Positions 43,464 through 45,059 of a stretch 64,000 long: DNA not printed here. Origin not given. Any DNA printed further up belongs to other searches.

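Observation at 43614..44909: Dual-FHA, single-TM, extracytoplasmic trypsin-like protease translationally coupled to the kinase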

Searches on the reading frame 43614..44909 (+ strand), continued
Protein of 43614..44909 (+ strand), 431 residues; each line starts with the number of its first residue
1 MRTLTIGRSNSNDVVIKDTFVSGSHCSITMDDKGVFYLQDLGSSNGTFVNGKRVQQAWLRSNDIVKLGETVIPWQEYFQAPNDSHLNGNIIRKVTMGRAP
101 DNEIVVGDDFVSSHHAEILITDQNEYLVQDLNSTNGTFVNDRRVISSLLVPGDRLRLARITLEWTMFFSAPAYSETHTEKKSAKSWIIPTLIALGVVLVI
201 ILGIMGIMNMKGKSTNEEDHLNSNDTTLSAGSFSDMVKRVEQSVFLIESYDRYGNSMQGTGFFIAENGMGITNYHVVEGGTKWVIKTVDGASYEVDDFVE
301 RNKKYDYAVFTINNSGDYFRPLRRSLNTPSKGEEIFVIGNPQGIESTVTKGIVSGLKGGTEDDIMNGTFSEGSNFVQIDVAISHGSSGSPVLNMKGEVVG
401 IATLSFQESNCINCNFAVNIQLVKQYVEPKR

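Call 13: find_encoding_contigs(protein=P0014, flank=10000, max_places=1)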
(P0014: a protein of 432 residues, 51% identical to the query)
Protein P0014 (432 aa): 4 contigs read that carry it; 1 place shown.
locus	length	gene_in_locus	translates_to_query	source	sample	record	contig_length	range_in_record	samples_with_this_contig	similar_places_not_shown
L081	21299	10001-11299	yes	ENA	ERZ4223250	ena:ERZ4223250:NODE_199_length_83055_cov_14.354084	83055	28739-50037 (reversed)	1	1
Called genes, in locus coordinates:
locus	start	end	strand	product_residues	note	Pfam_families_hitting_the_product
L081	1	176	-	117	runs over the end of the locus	PF13411:MerR_1, PF00376:MerR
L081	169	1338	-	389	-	PF00871:Acetate_kinase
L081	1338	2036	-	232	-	PF20582:UPF0758_N, PF04002:RadC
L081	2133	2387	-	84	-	PF01649:Ribosomal_S20p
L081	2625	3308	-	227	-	-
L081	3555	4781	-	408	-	PF12704:MacB_PCD, PF02687:FtsX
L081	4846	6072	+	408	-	PF07075:NamZ_N, PF20732:NamZ_C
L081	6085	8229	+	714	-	PF13231:PMT_2 (weak), PF21033:RMD1-3 (faint), PF23914:TPR_CcmH_CycH (faint), PF00515:TPR_1 (faint), PF07719:TPR_2 (faint), PF13174:TPR_6 (faint), PF13181:TPR_8 (faint), PF13414:TPR_11 (faint), +5 more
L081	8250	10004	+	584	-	PF00069:Pkinase, PF07714:PK_Tyr_Ser-Thr, PF03109:ABC1 (weak), PF08239:SH3_3 (weak)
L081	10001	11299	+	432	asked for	PF00498:FHA, PF16697:Yop-YscD_cpl, PF00498:FHA, PF10459:Peptidase_S46 (faint), PF00089:Trypsin, PF13365:Trypsin_2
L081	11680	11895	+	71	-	-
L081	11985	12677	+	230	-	PF02517:Rce1-like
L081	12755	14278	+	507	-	PF04055:Radical_SAM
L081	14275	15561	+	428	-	-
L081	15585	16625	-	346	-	PF11751:PorP_SprF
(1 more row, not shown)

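Call 14: find_encoding_contigs(protein=P0044, flank=10000, max_places=1)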
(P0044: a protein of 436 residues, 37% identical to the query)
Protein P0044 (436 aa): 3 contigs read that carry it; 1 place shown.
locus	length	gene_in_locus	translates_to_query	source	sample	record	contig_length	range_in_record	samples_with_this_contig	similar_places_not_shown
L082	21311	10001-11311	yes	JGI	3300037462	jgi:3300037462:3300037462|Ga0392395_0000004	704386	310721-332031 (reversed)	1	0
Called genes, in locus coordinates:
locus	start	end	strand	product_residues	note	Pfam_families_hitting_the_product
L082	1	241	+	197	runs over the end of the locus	PF01583:APS_kinase, PF13238:AAA_18 (weak), PF13671:AAA_33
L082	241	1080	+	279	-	-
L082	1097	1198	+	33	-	-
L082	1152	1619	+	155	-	-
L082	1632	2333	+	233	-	-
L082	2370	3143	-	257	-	-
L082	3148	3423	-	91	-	-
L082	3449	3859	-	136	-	PF02566:OsmC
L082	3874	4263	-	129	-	-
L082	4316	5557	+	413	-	PF13439:Glyco_transf_4, PF13579:Glyco_trans_4_4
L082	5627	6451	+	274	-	PF25539:Bestrophin_2 (faint)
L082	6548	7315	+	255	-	PF00142:Fer4_NifH (weak), PF01656:CbiA, PF02374:ArsA_ATPase (weak), PF06564:CBP_BcsQ, PF09140:MipZ, PF10609:ParA, PF13614:AAA_31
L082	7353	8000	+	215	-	-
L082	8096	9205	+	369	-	PF01590:GAF (weak), PF13185:GAF_2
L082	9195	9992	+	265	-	PF01553:Acyltransferase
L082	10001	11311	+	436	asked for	PF00498:FHA, PF16697:Yop-YscD_cpl, PF00498:FHA, PF16697:Yop-YscD_cpl (weak), PF00089:Trypsin (weak), PF13365:Trypsin_2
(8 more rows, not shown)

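Call 15: find_encoding_contigs(protein=P0094, flank=8000, max_places=1)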
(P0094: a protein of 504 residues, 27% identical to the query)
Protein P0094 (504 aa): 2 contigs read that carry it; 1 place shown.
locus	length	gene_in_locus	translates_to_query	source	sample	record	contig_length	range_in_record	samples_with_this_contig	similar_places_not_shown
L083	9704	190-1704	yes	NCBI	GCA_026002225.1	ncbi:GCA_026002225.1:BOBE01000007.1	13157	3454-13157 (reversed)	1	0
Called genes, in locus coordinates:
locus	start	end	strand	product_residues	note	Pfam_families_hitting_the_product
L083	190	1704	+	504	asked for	PF00498:FHA, PF16697:Yop-YscD_cpl, PF00498:FHA, PF00089:Trypsin, PF13365:Trypsin_2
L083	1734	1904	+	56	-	-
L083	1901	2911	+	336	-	PF11185:DUF2971 (weak)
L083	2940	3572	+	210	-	PF16697:Yop-YscD_cpl, PF00498:FHA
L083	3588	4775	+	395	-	PF00481:PP2C, PF13672:PP2C_2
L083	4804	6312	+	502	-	PF00069:Pkinase, PF07714:PK_Tyr_Ser-Thr, PF01636:APH (faint), PF03109:ABC1, PF00498:FHA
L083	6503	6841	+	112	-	-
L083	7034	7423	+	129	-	-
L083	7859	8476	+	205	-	-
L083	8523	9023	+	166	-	-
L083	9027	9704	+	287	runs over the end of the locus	-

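Call 16: find_encoding_contigs(protein=P0119, flank=8000, max_places=1)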
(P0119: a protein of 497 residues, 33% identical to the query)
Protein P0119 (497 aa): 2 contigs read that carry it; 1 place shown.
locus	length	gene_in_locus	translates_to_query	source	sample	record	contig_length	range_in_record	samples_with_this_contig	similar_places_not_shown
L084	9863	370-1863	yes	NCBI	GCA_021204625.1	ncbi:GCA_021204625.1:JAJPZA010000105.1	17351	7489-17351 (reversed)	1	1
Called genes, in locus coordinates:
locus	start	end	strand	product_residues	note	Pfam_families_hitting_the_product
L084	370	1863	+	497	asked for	PF00498:FHA, PF16697:Yop-YscD_cpl, PF00498:FHA, PF00089:Trypsin (weak), PF10459:Peptidase_S46 (faint), PF13365:Trypsin_2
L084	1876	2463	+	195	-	PF16697:Yop-YscD_cpl, PF00498:FHA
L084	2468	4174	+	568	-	PF00481:PP2C, PF13672:PP2C_2, PF07228:SpoIIE (faint)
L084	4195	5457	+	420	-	PF00069:Pkinase, PF07714:PK_Tyr_Ser-Thr, PF03109:ABC1 (weak), PF17667:Pkinase_fungal (faint), PF00498:FHA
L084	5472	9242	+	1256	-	PF00069:Pkinase, PF03109:ABC1 (faint), PF07714:PK_Tyr_Ser-Thr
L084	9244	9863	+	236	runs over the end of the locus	-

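Call 17: find_encoding_contigs(protein=P0036, flank=8000, max_places=1)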
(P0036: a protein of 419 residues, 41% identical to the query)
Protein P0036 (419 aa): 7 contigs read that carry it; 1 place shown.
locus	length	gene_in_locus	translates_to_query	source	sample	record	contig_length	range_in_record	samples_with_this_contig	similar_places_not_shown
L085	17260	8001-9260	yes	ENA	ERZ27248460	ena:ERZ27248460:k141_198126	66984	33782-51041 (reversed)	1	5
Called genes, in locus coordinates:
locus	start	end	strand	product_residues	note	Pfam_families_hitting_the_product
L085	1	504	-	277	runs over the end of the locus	PF00288:GHMP_kinases_N, PF08544:GHMP_kinases_C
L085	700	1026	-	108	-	PF01035:DNA_binding_1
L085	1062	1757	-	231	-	PF13847:Methyltransf_31 (weak), PF02390:Methyltransf_4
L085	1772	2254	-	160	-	PF14109:GldH_lipo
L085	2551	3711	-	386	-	PF04468:PSP1, PF28472:PSP1_3rd, PF28473:YaaT_C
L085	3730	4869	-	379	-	PF13177:DNA_pol3_delta2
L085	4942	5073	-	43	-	-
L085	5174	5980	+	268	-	PF00481:PP2C, PF13672:PP2C_2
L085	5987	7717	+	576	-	PF00069:Pkinase, PF07714:PK_Tyr_Ser-Thr, PF03109:ABC1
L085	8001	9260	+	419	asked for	PF00498:FHA, PF16697:Yop-YscD_cpl, PF00498:FHA, PF00089:Trypsin (weak), PF13365:Trypsin_2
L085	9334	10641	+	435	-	PF00275:EPSP_synthase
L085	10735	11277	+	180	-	PF00578:AhpC-TSA, PF08534:Redoxin, PF00085:Thioredoxin, PF13098:Thioredoxin_2 (weak), PF13905:Thioredoxin_8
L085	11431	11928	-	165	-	PF13302:Acetyltransf_3, PF13420:Acetyltransf_4, PF00583:Acetyltransf_1, PF13673:Acetyltransf_10 (weak), PF13508:Acetyltransf_7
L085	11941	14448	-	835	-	PF17795:Vault_3 (weak), PF11978:MVP_shoulder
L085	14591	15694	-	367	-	PF04055:Radical_SAM, PF19288:CofH_C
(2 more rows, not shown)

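Call 18: find_encoding_contigs(protein=P0038, flank=8000, max_places=1)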
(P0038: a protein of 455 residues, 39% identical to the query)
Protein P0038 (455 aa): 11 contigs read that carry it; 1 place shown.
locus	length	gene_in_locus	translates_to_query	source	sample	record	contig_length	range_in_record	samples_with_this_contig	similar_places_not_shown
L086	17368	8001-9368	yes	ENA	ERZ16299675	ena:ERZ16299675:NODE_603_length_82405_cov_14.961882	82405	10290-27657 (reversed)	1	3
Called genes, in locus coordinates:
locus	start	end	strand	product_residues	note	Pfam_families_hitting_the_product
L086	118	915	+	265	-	-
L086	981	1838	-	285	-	-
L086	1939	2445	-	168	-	-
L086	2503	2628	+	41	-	-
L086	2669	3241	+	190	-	PF16697:Yop-YscD_cpl, PF00498:FHA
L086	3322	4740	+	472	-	PF16697:Yop-YscD_cpl, PF00498:FHA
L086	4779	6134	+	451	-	PF00481:PP2C, PF13672:PP2C_2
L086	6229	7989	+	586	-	PF00069:Pkinase, PF07714:PK_Tyr_Ser-Thr, PF01636:APH (faint), PF03109:ABC1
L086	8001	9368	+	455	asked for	PF00498:FHA, PF16697:Yop-YscD_cpl, PF00498:FHA, PF00089:Trypsin, PF13365:Trypsin_2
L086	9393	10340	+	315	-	PF00389:2-Hacid_dh, PF02826:2-Hacid_dh_C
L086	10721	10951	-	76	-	-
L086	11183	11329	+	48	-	-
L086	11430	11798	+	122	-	-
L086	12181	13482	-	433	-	PF00696:AA_kinase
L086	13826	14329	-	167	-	PF04542:Sigma70_r2, PF07638:Sigma70_ECF (weak), PF08281:Sigma70_r4_2, PF04545:Sigma70_r4 (faint)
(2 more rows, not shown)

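Call 20: search_protein_families(library=padloc, proteins=[window:43614-44909:+], max_evalue=0.01)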
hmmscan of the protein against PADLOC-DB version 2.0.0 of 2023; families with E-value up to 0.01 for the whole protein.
window:43614-44909:+ (431 aa): 6 families
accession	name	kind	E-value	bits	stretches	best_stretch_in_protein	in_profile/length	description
PDLC02960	RT-Protease_XI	-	3.7e-22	77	1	234-427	328-504/506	single gene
PDLC02959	RT-Protease_XI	-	1.1e-20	72.1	1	235-427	331-508/510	single gene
PDLC05022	PDC-S45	-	6.5e-11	39.7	1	288-395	108-211/293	-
PDLC03855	LmuA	-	3e-08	31.4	1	240-402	7-167/425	-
PDLC04593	PDC-M35A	-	2.4e-06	25.5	1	239-288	3-52/216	-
PDLC00169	HamA1|HamA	-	8e-05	19.3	1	241-410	11-177/483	DUF1837 domain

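Call 21: search_protein_families(library=ncbifam, proteins=[window:43614-44909:+], max_evalue=0.001)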
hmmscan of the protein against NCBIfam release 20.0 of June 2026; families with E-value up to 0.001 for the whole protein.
window:43614-44909:+ (431 aa): 18 families
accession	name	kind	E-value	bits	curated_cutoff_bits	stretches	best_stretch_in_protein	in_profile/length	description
NF049868.1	FhaB_Rv0019c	equivalog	1.6e-36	125.7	125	2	92-161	86-155/158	FHA domain-containing protein FhaB/FipA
TIGR02037.1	degP_htrA_DO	subfamily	1.2e-30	106.8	416.2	1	232-428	35-225/434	Do family serine endopeptidase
NF041521.1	HhoA_HhoB_HtrA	equivalog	1.7e-25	90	450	1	255-425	55-218/335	HhoA/HhoB/HtrA family serine endopeptidase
TIGR02038.1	protease_degS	equivalog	8.4e-23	81.1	422.95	1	192-425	8-241/351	outer membrane-stress sensor serine endopeptidase DegS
NF008147.1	PRK10898.1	equivalog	5.1e-22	78.5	408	1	193-413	10-226/352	outer membrane-stress sensor serine endopeptidase DegS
NF050055.1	SerProtHtrAMycob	equivalog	6.5e-22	78.1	800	1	218-428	188-404/502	serine protease HtrA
NF041660.2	oxygluDhInhib_OdhI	equivalog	1.8e-21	76.4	200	2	94-162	58-125/130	oxoglutarate dehydrogenase inhibitor Odhl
NF047968.1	SerProtHtrA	equivalog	3.6e-21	75.9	470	1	254-428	84-254/357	serine protease HtrA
TIGR03354.1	VI_FHA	hypoth_equivalog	1.4e-20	74.6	120.25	2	4-72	26-99/420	type VI secretion system-associated FHA domain protein TagH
NF052573.1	HisKinEspAMyxo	equivalog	6.1e-20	70.8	1400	2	95-162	49-116/755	serine histidine kinase EspA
NF033760.1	gliding_GltG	equivalog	1.8e-18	66.5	650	2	5-73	27-95/650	adventurous gliding motility protein GltG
NF033740.0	MarP_fam_protase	equivalog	2.6e-17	63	250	1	222-401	175-350/390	MarP family serine protease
NF008189.1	PRK10942.1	equivalog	1.1e-16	60.4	720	1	259-427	115-278/477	serine endoprotease DegP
NF040960.1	MamE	equivalog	1.2e-15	57.2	800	1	259-427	124-290/659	magnetosome formation protease MamE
NF007526.1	PRK10139.1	equivalog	4e-15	55.4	756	1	259-422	93-251/456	serine endoprotease DegQ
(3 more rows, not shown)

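Call 41: predict_structure(alignment_id=A1)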
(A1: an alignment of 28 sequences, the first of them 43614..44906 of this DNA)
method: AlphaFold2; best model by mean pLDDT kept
length: 431 residues; sequences in the alignment: 28
mean_pLDDT: 84.8   pTM: 0.50
mean pLDDT of the five models: 84.8, 83.3, 82.7, 82.6, 81.4
residues with pLDDT >= 90: 257; 70-90: 108; 50-70: 30; < 50: 36
segments of 3 or more residues with pLDDT < 50: 171-185, 212-229
pLDDT, mean of each block of 10 residues (from residue 1): 93 90 96 95 96 96 93 86 78 96 94 97 93 93 90 89 82 37 54 84 76 36 40 87 94 86 94 94 92 95 96 89 94 92 72 93 83 92 87 96 68 84 79 35
secondary structure, 60 per line:
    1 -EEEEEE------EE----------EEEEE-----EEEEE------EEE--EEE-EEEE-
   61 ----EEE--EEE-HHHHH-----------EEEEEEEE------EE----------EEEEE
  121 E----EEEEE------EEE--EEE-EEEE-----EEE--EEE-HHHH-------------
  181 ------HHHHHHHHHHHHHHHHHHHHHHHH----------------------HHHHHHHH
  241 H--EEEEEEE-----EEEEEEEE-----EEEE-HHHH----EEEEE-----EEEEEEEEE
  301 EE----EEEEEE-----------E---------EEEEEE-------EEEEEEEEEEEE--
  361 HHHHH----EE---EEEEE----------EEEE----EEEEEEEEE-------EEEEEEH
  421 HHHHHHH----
elements in order: E2-7 E26-30 E36-40 E47-49 E52-54 E56-59 E65-67 E70-72 H74-78 E90-97 E116-121 E126-130 E137-139 E142-144 E146-149 E155-157 E160-162 H164-167 H187-210 H233-241 E244-250 E256-263 E269-272 H274-277 E282-286 E292-302 E307-312 E334-339 E347-358 H361-365 E375-379 E390-393 E398-406 E414-419 H420-427

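Call 43: fold_search(model_id=the predicted structure, library=pdb)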
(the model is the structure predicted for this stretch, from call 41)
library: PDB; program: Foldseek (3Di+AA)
matches with E <= 10: 1299; with E <= 0.001: 713
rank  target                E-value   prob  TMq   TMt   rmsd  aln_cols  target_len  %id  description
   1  3lgv_F                1.2e-15  1.00  0.39  0.78   4.6       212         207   27  H198P mutant of the DegS-deltaPDZ protease (released 2010-08-25)
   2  3lgi_B                1.4e-15  1.00  0.40  0.72   7.9       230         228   27  Structure of the protease domain of DegS (DegS-deltaPDZ) at 1.65 A (released 2010-08-25)
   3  2qf3_B                1.7e-15  1.00  0.40  0.82   4.5       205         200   28  Structure of the delta PDZ truncation of the DegS protease (released 2007-12-11)
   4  3lgv_C                1.8e-15  1.00  0.39  0.79   8.9       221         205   27  H198P mutant of the DegS-deltaPDZ protease (released 2010-08-25)
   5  2qf3_A                2.1e-15  1.00  0.38  0.78   4.5       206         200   27  Structure of the delta PDZ truncation of the DegS protease (released 2007-12-11)
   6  3lgi_A                2.9e-15  1.00  0.40  0.75   5.7       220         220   28  Structure of the protease domain of DegS (DegS-deltaPDZ) at 1.65 A (released 2010-08-25)
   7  4rqz_A                2.9e-15  1.00  0.39  0.61   3.7       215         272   27  re-refinement of 1soz, Crystal Structure of DegS protease in complex with an activating peptide (released 2015-03-11)
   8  2rce_F                3.1e-15  1.00  0.39  0.77   4.6       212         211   27  DFP modified DegS delta PDZ (released 2007-12-11)
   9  2rce_I                4.4e-15  1.00  0.39  0.81   4.4       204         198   28  DFP modified DegS delta PDZ (released 2007-12-11)
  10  7sjy_A                4.6e-15  1.00  0.37  0.51   2.5       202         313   30  Crystal structure of Clostridium thermocellum RsgI9 S1C-NTF2 bi-domain (released 2022-03-02)
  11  3lh3_A                4.6e-15  1.00  0.38  0.76   5.6       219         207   26  DFP modified DegS delta PDZ (released 2010-08-25)
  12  2rce_B                4.9e-15  1.00  0.40  0.77   4.5       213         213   29  DFP modified DegS delta PDZ (released 2007-12-11)
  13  2qf0_E                5.4e-15  1.00  0.38  0.82   4.3       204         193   29  Structure of the delta PDZ truncation of the DegS protease (released 2007-12-11)
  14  3lh3_G                5.7e-15  1.00  0.39  0.79   5.6       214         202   26  DFP modified DegS delta PDZ (released 2010-08-25)
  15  1soz_C                6.0e-15  1.00  0.39  0.64   3.9       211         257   28  Crystal Structure of DegS protease in complex with an activating peptide (released 2004-06-08)
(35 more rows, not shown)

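Call 71: search_protein_representatives(protein=window:43614-44906:+)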
Query: 431 residues. Proteins with E-value up to 0.001 (for the whole library): 113282; up to 1e-10: 23937; up to 1e-30: 174. The best 150 are listed.
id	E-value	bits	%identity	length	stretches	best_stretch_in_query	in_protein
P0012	3.3e-154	530.0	56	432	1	1-428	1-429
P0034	2.9e-104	365.5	44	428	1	1-428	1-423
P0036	4.7e-92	325.3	44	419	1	1-427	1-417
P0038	8.5e-88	311.2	43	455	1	3-423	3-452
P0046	1.1e-81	291.1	47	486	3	213-422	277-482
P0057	1.1e-73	264.8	47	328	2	210-425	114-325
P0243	9.9e-72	258.3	42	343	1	89-426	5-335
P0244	2.0e-56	207.9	35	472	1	1-427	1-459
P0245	5.3e-56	206.5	32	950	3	233-417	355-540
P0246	8.2e-53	196.0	40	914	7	94-164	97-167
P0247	6.8e-49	183.1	38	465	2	1-168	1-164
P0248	7.9e-49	182.9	33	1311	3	3-159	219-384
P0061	5.1e-47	176.9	48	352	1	214-424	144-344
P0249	1.2e-46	175.7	84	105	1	1-93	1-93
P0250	1.7e-46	175.2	49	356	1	223-425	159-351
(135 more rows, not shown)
